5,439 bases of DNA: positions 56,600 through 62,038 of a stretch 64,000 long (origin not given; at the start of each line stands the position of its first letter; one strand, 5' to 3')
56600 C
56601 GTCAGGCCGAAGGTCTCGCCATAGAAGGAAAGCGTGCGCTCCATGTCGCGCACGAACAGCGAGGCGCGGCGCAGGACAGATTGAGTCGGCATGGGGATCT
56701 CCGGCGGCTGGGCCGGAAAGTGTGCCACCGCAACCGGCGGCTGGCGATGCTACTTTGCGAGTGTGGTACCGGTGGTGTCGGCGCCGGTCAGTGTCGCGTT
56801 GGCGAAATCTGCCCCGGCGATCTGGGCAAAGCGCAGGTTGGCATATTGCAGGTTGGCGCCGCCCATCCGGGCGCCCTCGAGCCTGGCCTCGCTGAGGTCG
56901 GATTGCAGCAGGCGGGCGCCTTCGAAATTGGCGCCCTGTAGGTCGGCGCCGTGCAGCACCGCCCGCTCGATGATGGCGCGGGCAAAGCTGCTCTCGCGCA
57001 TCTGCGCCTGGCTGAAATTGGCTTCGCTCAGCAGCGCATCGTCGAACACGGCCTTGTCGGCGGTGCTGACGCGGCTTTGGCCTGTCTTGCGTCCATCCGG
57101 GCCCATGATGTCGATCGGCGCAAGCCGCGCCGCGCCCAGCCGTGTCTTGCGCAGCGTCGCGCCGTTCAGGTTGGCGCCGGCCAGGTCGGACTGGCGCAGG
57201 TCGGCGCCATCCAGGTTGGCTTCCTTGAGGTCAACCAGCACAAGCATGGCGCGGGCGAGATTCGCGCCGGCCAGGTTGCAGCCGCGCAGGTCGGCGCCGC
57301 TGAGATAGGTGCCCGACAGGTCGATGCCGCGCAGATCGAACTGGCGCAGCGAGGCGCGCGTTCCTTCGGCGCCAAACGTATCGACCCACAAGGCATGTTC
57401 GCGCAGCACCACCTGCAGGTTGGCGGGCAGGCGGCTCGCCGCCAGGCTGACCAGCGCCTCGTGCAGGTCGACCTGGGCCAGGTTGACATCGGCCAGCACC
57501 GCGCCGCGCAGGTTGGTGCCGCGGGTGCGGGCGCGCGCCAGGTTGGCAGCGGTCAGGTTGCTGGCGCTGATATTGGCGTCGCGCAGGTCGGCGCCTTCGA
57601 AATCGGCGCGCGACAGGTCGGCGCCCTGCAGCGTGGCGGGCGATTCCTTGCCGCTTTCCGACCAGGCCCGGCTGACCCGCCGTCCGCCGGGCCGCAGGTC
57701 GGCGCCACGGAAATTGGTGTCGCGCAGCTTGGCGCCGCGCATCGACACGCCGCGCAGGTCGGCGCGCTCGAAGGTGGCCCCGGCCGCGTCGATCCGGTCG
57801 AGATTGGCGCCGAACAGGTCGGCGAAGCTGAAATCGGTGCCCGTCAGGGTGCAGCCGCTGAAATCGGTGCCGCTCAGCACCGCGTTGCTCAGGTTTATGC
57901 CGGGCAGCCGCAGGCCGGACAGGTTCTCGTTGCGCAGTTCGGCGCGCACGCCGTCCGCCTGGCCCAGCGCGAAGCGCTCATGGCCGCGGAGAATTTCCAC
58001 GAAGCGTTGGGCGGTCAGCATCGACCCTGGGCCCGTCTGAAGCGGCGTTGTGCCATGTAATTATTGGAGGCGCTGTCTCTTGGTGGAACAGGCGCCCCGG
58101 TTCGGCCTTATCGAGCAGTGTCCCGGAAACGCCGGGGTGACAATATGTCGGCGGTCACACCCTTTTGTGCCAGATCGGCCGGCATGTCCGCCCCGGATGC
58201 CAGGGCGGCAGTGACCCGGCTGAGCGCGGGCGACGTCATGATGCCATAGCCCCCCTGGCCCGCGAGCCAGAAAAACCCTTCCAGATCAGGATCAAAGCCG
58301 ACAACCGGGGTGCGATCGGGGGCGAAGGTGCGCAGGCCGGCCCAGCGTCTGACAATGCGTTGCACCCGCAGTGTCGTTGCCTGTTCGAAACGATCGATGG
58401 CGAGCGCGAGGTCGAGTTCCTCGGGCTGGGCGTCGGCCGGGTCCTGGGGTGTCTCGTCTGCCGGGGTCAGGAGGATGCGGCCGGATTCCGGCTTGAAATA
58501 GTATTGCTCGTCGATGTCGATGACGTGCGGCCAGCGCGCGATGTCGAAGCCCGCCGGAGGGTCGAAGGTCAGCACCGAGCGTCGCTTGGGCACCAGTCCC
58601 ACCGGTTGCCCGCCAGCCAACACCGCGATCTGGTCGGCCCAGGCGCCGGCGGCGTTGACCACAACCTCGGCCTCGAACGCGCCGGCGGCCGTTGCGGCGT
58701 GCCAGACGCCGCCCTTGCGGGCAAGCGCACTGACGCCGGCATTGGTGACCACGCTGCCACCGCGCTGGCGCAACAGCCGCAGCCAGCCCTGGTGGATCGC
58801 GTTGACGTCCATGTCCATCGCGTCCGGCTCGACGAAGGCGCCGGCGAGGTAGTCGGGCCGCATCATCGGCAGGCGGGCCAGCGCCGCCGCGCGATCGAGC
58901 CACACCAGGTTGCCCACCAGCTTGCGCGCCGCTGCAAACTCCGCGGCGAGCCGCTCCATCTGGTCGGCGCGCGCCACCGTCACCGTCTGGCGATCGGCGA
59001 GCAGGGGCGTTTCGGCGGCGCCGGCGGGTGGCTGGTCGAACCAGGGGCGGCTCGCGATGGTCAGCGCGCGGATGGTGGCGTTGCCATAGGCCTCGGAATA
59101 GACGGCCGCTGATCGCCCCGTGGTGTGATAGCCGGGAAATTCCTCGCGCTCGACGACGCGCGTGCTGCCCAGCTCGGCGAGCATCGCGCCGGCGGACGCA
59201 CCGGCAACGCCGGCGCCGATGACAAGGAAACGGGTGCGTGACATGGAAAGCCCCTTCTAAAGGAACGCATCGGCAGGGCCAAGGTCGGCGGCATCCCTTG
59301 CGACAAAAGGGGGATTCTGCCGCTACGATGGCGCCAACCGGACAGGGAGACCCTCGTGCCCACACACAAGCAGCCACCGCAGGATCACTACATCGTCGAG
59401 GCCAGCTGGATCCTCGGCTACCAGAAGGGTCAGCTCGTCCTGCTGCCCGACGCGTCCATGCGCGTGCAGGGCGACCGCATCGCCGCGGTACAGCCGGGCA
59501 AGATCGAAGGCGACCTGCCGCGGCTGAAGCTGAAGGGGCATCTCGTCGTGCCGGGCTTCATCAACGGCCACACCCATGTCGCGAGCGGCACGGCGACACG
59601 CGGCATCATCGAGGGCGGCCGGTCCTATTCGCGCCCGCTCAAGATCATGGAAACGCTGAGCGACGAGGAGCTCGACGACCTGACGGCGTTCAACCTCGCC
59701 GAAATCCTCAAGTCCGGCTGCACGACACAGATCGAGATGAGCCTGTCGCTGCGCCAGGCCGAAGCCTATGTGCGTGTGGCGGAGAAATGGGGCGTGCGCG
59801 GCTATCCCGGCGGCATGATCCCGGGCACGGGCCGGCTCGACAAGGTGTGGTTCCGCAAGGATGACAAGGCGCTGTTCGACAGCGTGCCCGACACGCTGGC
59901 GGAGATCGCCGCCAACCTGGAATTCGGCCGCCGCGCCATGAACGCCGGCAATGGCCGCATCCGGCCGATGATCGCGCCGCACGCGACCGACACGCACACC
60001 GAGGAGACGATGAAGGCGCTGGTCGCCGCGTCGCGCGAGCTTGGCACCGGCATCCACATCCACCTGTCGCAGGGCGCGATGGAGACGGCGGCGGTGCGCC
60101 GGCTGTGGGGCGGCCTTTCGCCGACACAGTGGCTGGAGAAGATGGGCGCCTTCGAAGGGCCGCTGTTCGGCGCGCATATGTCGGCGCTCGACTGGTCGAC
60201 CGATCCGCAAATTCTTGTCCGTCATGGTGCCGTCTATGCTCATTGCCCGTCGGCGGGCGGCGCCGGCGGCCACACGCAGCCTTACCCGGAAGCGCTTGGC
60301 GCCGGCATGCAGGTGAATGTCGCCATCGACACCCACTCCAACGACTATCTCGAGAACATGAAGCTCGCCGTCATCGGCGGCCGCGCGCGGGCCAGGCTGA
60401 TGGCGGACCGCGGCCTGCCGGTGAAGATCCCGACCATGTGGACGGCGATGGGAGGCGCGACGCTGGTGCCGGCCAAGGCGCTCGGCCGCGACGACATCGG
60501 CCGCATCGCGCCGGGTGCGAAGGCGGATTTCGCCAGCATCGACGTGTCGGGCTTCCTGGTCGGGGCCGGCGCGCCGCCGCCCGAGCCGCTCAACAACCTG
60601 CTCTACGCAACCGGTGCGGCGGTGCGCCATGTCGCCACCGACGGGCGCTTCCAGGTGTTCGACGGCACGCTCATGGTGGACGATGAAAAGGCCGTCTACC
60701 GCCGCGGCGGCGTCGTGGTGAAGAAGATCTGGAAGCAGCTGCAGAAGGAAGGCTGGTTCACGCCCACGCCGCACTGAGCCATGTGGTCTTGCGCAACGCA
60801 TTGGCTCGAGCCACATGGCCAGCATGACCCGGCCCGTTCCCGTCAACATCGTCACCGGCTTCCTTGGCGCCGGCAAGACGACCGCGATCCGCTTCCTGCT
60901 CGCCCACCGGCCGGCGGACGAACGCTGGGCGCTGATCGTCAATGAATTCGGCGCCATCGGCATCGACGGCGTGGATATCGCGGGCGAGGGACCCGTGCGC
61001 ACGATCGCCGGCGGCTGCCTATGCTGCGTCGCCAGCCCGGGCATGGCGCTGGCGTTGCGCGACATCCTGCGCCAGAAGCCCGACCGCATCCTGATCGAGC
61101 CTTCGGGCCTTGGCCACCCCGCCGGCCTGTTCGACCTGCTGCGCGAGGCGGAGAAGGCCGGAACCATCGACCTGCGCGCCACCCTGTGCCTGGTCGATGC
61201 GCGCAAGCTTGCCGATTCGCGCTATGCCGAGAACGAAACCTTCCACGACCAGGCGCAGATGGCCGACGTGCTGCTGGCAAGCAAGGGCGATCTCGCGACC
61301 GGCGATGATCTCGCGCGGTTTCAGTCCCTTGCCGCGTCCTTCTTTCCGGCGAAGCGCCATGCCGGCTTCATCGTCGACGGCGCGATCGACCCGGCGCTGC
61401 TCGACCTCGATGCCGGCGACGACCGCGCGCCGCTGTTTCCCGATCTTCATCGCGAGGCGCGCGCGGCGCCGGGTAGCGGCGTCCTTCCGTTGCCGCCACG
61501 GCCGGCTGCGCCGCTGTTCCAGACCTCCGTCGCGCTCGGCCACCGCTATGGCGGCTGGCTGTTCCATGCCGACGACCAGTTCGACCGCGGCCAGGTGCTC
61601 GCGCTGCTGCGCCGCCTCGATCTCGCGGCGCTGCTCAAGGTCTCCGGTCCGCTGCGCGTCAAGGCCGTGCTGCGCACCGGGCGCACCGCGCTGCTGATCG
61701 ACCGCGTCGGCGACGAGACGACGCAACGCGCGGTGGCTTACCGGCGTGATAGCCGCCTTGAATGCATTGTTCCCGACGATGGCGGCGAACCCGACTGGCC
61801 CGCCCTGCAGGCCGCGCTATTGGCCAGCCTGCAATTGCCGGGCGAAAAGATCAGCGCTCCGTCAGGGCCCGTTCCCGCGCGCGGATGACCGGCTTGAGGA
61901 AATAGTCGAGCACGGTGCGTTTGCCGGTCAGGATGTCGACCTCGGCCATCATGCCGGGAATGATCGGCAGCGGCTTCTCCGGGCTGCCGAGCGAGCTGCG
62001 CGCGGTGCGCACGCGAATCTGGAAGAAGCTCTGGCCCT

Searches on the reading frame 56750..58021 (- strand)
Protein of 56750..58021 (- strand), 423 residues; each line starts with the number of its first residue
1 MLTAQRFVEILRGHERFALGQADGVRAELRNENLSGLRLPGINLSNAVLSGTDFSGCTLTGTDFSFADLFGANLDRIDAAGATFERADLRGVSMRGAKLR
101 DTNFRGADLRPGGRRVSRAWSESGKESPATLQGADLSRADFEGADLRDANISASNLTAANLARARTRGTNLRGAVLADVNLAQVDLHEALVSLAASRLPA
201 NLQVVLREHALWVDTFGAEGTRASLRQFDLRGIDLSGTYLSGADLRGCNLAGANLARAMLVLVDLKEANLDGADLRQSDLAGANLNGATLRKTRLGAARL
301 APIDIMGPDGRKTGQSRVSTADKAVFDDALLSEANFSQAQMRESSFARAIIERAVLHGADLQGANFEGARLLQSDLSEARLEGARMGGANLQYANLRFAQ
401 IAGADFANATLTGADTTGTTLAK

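Call 54: search_protein_families(library=pfam, proteins=[window:56750-58021:-], max_evalue=0.01)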
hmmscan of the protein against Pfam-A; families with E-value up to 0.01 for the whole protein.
window:56750-58021:- (423 aa): 4 families
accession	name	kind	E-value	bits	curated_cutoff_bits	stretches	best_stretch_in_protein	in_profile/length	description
PF00805.28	Pentapeptide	-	6.6e-72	236.9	20.2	9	67-106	1-40/40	Pentapeptide repeats (8 copies)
PF13599.13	Pentapeptide_4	-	1.4e-33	115.2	38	5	351-415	3-67/78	Pentapeptide repeat region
PF13576.12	Pentapeptide_3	-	2.9e-33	114.2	27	4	352-394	2-47/48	Pentapeptide repeats (9 copies)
PF25296.1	Decapeptide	-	1.2e-06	28.7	45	0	134-163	15-44/74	Decapeptide repeat region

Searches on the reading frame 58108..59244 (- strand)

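Call 54: search_protein_families(library=pfam, proteins=[window:58108-59244:-], max_evalue=0.01)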
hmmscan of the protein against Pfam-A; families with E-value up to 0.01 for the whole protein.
window:58108-59244:- (378 aa): 1 family
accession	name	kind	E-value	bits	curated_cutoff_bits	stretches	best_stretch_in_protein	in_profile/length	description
PF01266.30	DAO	-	1.7e-54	186.1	27.9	1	6-348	2-353/353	FAD dependent oxidoreductase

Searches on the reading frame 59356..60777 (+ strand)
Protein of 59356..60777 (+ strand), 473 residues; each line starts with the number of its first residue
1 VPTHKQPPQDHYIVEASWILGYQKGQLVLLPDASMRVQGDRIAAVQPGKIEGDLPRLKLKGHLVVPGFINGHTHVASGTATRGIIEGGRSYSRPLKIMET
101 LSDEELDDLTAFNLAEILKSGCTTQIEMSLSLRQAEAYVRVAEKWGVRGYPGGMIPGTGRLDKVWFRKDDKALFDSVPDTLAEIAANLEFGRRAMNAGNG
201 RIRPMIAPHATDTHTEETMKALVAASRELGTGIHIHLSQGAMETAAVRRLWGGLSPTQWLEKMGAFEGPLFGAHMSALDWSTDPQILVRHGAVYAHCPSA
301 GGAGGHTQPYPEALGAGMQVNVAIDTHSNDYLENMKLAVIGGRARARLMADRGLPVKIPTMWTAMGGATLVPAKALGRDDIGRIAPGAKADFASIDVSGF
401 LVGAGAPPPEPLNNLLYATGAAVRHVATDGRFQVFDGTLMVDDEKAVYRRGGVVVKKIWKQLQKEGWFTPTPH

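Call 54: search_protein_families(library=pfam, proteins=[window:59356-60777:+], max_evalue=0.01)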
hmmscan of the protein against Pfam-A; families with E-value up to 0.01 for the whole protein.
window:59356-60777:+ (473 aa): 2 families
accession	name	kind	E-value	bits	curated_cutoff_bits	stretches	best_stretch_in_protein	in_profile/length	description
PF01979.26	Amidohydro_1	-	1.5e-26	93.9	25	1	63-397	1-320/345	Amidohydrolase family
PF07969.17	Amidohydro_3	-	1.1e-09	38.8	29.7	1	98-398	150-447/472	Amidohydrolase family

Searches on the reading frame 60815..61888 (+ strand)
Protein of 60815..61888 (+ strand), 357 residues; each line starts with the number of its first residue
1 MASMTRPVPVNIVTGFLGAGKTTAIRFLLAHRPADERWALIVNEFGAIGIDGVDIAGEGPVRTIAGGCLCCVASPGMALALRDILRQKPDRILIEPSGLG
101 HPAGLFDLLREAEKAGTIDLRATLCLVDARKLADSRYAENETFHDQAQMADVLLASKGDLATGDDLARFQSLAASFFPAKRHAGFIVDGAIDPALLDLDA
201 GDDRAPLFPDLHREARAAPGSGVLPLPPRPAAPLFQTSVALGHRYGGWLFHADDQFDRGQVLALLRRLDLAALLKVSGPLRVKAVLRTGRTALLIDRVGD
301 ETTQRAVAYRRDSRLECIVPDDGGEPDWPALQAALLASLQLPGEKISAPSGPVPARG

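Call 54: search_protein_families(library=pfam, proteins=[window:60815-61888:+], max_evalue=0.01)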
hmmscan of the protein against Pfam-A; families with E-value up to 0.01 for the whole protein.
window:60815-61888:+ (357 aa): 1 family
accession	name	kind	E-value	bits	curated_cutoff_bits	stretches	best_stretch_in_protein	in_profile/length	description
PF02492.25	cobW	-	1.1e-36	126.6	20.7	1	9-173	1-169/180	CobW/HypB/UreG, nucleotide-binding domain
